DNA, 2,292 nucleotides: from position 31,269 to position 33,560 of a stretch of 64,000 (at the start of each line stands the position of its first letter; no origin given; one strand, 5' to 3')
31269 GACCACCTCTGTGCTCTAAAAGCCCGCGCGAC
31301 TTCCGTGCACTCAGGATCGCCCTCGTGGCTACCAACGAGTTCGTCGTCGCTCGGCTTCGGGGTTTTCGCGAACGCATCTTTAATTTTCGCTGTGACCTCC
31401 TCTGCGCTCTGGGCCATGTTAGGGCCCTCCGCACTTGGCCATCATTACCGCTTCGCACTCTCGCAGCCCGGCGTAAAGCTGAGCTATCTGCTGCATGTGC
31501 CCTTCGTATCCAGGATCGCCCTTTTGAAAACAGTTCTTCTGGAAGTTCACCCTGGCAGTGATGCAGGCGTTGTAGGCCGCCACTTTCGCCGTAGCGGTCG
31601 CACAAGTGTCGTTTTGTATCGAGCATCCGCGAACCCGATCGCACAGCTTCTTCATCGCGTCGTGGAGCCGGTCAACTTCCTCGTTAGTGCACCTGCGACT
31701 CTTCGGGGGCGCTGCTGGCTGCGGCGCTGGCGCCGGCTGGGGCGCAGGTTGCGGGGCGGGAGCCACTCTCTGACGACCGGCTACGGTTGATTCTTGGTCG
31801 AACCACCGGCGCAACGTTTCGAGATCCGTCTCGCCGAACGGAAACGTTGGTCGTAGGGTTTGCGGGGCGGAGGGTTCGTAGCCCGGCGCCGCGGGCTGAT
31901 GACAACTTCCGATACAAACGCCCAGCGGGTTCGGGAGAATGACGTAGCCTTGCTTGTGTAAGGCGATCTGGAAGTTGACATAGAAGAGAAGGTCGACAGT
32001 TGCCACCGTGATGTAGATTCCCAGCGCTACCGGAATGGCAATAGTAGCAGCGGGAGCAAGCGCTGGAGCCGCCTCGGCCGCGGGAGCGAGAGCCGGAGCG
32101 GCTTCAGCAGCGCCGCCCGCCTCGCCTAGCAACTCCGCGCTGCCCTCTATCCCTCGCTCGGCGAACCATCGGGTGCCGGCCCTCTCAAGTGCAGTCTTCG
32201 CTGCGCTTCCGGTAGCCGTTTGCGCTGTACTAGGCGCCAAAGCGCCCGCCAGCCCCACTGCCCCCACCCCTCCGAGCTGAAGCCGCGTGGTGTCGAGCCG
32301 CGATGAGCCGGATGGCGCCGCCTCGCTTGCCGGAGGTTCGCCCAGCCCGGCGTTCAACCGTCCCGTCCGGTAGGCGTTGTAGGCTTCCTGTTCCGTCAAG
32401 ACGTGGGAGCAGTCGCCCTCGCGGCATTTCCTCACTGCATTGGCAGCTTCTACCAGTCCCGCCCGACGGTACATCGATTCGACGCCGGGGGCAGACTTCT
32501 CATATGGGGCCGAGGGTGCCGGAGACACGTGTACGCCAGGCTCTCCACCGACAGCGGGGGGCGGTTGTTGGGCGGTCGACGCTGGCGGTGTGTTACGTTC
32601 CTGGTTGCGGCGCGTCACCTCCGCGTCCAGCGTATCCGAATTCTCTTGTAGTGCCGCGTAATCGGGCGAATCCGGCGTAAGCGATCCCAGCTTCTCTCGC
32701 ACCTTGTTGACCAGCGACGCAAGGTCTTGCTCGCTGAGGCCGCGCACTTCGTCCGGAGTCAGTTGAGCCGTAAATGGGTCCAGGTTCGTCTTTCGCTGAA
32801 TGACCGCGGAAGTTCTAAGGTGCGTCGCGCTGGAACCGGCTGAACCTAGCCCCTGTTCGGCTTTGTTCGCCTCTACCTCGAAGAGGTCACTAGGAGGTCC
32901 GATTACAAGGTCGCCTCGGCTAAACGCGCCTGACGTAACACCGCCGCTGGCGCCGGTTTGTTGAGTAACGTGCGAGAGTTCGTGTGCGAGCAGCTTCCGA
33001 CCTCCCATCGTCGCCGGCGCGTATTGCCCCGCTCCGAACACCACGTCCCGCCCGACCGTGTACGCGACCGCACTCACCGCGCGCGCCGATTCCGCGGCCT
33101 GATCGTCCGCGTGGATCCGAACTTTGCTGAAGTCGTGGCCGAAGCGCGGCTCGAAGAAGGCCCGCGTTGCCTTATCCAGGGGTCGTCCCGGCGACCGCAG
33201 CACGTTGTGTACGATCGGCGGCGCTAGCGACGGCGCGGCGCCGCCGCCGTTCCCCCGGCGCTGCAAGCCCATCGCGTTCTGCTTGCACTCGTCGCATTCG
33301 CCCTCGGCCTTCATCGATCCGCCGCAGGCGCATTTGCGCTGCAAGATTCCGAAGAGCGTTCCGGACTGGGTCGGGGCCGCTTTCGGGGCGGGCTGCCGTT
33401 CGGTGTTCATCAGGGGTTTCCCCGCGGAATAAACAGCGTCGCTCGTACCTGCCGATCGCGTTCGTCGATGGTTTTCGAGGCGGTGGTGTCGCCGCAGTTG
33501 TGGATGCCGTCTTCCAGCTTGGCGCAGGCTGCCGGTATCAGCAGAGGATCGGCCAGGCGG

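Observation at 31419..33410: Effector 2: DUF4157 head, hydrophobic helix and an unassigned Cys-rich C-terminal domain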

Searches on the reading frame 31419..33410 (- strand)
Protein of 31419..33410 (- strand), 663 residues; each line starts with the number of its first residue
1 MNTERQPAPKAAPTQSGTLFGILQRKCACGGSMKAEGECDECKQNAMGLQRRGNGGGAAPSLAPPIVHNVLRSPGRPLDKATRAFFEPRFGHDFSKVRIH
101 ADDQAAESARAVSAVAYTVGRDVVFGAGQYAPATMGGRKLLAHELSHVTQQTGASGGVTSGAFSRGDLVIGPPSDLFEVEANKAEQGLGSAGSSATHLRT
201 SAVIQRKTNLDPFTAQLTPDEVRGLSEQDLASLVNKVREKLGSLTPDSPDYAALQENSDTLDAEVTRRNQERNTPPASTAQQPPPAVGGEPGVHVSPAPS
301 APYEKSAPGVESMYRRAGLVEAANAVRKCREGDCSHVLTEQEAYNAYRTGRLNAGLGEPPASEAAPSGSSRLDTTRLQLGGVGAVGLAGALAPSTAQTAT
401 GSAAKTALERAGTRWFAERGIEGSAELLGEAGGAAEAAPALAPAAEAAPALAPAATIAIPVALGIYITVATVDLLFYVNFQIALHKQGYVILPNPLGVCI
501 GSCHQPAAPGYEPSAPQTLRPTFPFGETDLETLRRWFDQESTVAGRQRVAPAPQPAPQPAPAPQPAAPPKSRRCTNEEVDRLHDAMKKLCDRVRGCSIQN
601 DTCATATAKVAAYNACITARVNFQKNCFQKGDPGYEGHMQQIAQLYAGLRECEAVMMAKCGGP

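Call 3: search_protein_families(library=pfam, proteins=[window:31419-33410:-], max_evalue=0.01)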
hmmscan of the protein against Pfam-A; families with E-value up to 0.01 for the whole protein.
window:31419-33410:- (663 aa): 2 families
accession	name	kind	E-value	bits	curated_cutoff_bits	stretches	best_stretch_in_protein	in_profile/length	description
PF13699.11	eCIS_core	-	6.6e-32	110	22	1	77-154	1-78/79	eCIS core domain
PF15523.11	Ntox16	-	5.7e-11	42.9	25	1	573-653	4-83/85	Novel toxin 16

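Call 12: search_protein_families(library=ncbifam, proteins=[window:31419-33410:-], max_evalue=0.01)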
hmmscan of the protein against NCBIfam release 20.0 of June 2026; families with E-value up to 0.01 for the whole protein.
window:31419-33410:- (663 aa): 0 families

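Call 36: search_protein_families(library=pfam, alignment_id=A2, max_evalue=0.001)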
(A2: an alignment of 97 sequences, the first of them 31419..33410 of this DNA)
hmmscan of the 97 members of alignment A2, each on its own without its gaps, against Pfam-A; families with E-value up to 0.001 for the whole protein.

A. member 1, window:31419-33410:- (663 aa): 2 families
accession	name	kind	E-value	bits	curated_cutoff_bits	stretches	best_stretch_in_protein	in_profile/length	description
PF13699.11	eCIS_core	-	6.6e-32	110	22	1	77-154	1-78/79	eCIS core domain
PF15523.11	Ntox16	-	5.7e-11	42.9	25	1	573-653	4-83/85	Novel toxin 16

B. families by the number of members that match (of 97 scanned): 8 families
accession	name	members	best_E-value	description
PF15523.11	Ntox16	87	9.7e-32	Novel toxin 16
PF13699.11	eCIS_core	35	1e-32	eCIS core domain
PF05593.20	RHS_repeat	5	7.6e-13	RHS Repeat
PF07591.16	PT-HINT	1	1.1e-18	Pretoxin HINT domain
PF17642.6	TssD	1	1.7e-13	Hemolysin coregulated protein Hcp (TssD)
PF20461.3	DUF6714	1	7.3e-09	Family of unknown function (DUF6714)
PF13403.11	Hint_2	1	3.7e-07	Hint domain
PF14890.11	Intein_splicing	1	8.3e-05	Intein splicing domain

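Call 61: search_protein_families(library=padloc, proteins=[window:31419-33410:-], max_evalue=0.01)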
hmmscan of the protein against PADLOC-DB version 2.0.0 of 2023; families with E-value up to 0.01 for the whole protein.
window:31419-33410:- (663 aa): 0 families

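Call 93: list_cluster_members(proteins=[window:31422-33410:-, window:30896-31417:-])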
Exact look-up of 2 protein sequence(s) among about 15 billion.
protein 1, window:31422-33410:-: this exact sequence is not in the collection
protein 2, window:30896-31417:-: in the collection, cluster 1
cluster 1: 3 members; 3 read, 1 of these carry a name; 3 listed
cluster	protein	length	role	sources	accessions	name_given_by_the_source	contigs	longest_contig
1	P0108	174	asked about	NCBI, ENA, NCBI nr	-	-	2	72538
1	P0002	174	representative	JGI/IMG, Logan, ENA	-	hypothetical protein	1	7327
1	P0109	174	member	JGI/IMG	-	-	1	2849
